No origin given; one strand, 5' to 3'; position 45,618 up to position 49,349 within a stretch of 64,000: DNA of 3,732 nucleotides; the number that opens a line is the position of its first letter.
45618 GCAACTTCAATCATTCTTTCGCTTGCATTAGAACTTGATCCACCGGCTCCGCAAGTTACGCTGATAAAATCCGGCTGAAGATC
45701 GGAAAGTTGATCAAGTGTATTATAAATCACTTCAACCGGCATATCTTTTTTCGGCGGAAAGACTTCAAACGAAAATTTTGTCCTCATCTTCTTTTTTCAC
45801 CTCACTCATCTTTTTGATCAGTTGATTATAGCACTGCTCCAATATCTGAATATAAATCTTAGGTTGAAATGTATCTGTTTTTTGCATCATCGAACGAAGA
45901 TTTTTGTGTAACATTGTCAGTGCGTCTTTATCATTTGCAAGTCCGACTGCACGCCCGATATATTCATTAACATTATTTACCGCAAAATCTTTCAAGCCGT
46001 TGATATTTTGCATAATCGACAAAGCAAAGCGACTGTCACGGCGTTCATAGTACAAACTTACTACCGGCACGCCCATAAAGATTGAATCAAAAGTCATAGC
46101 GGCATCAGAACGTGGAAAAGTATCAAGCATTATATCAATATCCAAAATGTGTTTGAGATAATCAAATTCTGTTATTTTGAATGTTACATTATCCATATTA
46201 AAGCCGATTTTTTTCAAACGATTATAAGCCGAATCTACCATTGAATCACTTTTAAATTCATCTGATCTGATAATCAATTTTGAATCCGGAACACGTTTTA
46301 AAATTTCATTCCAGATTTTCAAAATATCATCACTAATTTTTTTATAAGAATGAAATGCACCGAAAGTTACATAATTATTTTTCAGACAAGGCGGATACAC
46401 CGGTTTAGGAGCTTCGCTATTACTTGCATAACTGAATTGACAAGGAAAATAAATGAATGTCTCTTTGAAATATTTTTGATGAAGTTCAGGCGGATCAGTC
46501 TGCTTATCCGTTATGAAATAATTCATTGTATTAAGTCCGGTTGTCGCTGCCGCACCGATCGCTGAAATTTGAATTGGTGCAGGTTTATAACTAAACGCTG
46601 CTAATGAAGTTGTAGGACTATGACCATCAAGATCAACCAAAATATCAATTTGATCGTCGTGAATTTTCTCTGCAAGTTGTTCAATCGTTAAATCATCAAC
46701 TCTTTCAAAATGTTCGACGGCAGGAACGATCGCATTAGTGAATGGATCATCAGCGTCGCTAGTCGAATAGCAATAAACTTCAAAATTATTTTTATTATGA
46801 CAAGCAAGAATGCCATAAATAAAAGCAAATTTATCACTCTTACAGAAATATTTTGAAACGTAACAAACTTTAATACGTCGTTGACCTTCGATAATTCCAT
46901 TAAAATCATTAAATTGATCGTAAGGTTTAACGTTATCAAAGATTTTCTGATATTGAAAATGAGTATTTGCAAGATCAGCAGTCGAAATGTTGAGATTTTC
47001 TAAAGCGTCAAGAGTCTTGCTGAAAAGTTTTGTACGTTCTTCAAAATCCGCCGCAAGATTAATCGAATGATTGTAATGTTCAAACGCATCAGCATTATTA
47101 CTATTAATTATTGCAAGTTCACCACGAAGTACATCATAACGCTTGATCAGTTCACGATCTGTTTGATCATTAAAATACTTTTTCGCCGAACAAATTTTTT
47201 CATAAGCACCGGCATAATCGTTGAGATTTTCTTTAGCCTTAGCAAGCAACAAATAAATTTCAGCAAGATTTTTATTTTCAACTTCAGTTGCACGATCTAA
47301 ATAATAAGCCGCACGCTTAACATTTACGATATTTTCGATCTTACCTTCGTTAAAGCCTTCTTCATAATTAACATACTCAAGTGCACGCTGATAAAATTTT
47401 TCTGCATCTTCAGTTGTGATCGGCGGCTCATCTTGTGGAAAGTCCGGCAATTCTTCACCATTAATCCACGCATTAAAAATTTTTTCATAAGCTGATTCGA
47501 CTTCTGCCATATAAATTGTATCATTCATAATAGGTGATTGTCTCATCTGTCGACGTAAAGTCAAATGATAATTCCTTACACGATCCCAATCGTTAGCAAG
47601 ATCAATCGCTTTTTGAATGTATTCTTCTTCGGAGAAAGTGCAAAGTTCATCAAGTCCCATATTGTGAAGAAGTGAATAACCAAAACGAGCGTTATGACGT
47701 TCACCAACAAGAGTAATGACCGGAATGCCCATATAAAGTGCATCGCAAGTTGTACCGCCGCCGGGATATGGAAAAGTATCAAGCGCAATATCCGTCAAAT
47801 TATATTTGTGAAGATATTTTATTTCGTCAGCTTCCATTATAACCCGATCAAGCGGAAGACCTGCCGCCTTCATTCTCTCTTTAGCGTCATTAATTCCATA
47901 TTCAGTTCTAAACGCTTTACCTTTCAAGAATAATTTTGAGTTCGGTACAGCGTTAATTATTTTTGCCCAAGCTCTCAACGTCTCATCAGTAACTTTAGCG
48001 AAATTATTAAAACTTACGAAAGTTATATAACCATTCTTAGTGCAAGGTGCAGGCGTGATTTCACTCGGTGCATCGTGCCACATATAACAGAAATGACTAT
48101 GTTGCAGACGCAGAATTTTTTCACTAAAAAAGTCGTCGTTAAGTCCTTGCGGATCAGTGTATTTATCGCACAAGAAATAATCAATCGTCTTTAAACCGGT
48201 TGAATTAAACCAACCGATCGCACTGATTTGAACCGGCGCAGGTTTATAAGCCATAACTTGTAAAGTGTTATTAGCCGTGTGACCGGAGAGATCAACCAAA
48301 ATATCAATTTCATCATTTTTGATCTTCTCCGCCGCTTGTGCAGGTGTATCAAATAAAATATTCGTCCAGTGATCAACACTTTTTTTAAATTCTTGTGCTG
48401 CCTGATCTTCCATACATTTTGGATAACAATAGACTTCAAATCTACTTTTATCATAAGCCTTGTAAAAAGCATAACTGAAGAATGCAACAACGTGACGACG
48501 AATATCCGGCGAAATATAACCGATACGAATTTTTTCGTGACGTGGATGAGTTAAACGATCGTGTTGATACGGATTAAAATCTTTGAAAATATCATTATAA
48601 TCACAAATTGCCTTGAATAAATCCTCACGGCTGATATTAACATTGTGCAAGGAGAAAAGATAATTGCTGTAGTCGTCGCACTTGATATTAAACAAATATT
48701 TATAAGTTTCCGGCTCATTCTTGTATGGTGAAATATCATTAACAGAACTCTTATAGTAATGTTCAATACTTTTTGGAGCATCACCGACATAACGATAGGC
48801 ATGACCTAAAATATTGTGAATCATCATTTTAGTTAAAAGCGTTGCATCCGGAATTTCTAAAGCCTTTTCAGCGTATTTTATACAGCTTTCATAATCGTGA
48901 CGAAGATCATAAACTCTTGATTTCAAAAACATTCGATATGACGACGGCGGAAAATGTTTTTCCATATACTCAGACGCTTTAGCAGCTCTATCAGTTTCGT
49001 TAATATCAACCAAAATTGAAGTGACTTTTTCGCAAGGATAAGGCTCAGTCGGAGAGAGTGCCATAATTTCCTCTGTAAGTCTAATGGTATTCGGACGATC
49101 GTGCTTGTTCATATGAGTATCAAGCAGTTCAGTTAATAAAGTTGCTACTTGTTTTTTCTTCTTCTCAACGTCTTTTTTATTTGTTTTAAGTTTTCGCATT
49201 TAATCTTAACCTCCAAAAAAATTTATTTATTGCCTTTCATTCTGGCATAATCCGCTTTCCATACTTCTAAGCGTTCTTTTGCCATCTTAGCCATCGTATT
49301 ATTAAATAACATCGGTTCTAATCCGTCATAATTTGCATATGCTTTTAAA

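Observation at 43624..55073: Eleven-kb operon of five tandem GT2-TPR paralogs, a double-GT41 giant, metF and a FliB-like methylase: putative flagellin modification island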

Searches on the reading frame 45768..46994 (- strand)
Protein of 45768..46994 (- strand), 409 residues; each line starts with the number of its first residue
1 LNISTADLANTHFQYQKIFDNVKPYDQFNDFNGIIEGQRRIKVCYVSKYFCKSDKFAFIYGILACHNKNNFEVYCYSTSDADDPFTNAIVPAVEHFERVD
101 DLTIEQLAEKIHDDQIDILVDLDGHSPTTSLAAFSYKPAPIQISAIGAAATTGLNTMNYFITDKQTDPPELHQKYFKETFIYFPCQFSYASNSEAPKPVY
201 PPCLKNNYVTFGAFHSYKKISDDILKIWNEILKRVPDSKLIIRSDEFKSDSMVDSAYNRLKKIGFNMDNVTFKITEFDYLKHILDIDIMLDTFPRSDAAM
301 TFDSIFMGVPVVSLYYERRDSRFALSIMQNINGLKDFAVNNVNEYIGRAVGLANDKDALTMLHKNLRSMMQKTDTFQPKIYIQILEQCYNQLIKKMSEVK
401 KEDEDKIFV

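Call 60: search_solved_structures(query=window:45768-46994:-, max_evalue=0.001, show_alignments=3)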
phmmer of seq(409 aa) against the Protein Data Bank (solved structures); distinct sequences matched with E-value up to 0.001: 19.
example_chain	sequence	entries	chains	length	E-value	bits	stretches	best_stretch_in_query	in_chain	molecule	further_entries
8dtf_A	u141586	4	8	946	6.3e-51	176.7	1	25-396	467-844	Probable UDP-N-acetylglucosamine--peptide N-acetylglucosaminyltransferase SPINDLY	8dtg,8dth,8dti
7y4i_A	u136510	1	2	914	6.5e-51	176.7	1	25-396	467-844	Probable UDP-N-acetylglucosamine--peptide N-acetylglucosaminyltransferase SPINDLY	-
5djs_A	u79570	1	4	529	4.2e-39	137.8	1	38-392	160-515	Tetratricopeptide TPR_2 repeat protein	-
6ibo_A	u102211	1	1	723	1e-29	106.9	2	25-193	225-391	UDP-N-acetylglucosamine--peptide N-acetylglucosaminyltransferase 110 kDa subunit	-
6q4m_A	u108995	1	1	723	2.7e-29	105.5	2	25-193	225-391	UDP-N-acetylglucosamine--peptide N-acetylglucosaminyltransferase 110 kDa subunit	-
5hgv_A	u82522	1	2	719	3.6e-29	105.1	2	25-193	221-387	UDP-N-acetylglucosamine--peptide N-acetylglucosaminyltransferase 110 kDa subunit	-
5npr_A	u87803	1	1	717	4.9e-29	104.6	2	25-193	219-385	UDP-N-acetylglucosamine--peptide N-acetylglucosaminyltransferase 110 kDa subunit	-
5nps_A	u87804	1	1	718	4.9e-29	104.6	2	25-193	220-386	UDP-N-acetylglucosamine--peptide N-acetylglucosaminyltransferase 110 kDa subunit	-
8cm9_A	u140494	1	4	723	5.1e-29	104.6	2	25-193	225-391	UDP-N-acetylglucosamine--peptide N-acetylglucosaminyltransferase 110 kDa subunit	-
3pe3_A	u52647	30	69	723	5.1e-29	104.6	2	25-193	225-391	UDP-N-acetylglucosamine--peptide N-acetylglucosaminyltransferase 110 kDa subunit | UDP-N-ACETYLGLUCOSAMINE--PEPTIDE N-ACETYLGLUCOSAMINYL TRANSFERASE 110 KDA SUB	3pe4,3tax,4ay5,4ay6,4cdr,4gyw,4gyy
6tka_AAA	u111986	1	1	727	5.1e-29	104.6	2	25-193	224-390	UDP-N-acetylglucosamine--peptide N-acetylglucosaminyltransferase 110 kDa subunit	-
5lvv_A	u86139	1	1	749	5.7e-29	104.4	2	25-193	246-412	UDP-N-acetylglucosamine--peptide N-acetylglucosaminyltransferase 110 kDa subunit,UDP-N-ace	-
5lwv_A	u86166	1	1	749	5.7e-29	104.4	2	25-193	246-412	Host cell factor 1,UDP-N-acetylglucosamine--peptide N-acetylglucosaminyltransferase 110 kD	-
7yeh_B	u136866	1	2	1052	1.7e-28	102.9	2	25-193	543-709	UDP-N-acetylglucosamine--peptide N-acetylglucosaminyltransferase 110 kDa subunit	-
7yea_A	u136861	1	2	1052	1.7e-28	102.9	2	25-193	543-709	UDP-N-acetylglucosamine--peptide N-acetylglucosaminyltransferase 110 kDa subunit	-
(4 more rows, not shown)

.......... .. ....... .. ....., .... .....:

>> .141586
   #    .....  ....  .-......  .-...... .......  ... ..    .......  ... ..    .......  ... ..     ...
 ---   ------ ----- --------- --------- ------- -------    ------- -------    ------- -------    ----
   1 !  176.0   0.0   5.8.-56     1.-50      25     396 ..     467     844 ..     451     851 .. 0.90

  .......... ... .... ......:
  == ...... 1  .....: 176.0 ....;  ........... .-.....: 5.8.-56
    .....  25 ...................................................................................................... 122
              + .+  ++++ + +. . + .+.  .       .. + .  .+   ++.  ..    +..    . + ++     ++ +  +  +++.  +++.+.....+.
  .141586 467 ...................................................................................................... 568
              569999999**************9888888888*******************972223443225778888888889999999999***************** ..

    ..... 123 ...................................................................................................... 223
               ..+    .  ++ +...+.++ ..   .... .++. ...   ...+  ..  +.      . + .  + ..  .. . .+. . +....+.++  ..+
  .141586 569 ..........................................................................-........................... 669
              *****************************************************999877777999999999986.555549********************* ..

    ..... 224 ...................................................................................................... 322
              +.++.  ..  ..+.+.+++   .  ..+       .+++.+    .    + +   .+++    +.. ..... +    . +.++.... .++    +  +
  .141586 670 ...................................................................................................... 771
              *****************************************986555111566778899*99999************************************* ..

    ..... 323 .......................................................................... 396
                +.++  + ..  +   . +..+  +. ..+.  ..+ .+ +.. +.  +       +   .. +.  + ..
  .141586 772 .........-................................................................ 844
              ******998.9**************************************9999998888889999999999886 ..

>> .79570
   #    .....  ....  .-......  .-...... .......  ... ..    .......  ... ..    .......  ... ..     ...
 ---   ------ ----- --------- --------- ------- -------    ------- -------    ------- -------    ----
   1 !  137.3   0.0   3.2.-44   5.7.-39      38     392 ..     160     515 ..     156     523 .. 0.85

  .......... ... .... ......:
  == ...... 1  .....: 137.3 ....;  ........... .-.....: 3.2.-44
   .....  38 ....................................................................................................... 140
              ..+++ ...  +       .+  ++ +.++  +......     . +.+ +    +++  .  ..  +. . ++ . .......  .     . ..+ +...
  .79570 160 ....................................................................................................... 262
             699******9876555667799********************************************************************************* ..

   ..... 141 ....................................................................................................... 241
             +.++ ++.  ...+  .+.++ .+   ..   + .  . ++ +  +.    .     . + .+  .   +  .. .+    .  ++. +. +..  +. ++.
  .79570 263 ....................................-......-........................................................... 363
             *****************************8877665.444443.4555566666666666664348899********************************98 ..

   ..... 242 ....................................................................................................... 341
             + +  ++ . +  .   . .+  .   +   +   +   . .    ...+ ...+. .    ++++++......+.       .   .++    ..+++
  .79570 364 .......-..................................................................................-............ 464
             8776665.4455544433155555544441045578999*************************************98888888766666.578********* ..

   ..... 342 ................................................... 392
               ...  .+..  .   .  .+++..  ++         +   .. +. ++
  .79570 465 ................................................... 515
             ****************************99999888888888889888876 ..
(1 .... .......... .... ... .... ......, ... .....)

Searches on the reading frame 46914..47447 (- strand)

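Call 90: search_protein_families(library=pfam, proteins=[window:46914-47447:-], max_evalue=1)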
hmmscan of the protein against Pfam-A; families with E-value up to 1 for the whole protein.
seq(178 aa): 3 families
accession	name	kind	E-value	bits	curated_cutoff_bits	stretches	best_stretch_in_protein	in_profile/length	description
PF23241.1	HAT_PRP39_C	-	0.083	13.4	33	0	42-94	73-125/139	PRP39 C-terminal HAT repeat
PF07719.23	TPR_2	-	0.31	11.7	27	0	13-25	18-30/34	Tetratricopeptide repeat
PF13428.12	TPR_14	-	0.7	11.2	23.5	0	63-83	2-22/44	Tetratricopeptide repeat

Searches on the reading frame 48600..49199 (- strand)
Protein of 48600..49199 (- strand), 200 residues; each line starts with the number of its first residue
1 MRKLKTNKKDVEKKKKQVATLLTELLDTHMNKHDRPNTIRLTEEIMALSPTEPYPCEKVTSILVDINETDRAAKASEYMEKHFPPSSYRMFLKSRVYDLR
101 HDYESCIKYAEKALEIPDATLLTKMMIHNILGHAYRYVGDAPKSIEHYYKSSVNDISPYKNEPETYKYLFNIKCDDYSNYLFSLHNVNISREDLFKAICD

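Call 90: search_protein_families(library=pfam, proteins=[window:48600-49199:-], max_evalue=1)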
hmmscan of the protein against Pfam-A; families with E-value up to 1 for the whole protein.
seq(200 aa): 7 families
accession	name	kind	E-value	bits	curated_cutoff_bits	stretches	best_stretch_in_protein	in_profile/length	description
PF00515.34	TPR_1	-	8.7e-05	22.6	27.8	2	96-116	10-30/34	Tetratricopeptide repeat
PF13424.12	TPR_12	-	0.0015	19.1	30.1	0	127-151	5-29/77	Tetratricopeptide repeat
PF07719.23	TPR_2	-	0.0017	18.8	27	1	91-116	5-30/34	Tetratricopeptide repeat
PF13181.12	TPR_8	-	0.013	16.1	25.7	1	91-116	5-30/34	Tetratricopeptide repeat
PF17874.7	TPR_MalT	-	0.055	13.2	45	1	93-149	7-64/336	MalT-like TPR region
PF10300.15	Iml2-TPR_39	-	0.11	11.6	22.2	1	64-116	237-293/467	Iml2/Tetratricopeptide repeat protein 39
PF17448.7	YqaH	-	0.18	12.6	31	0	4-48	7-51/88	Uncharacterized YqaH-like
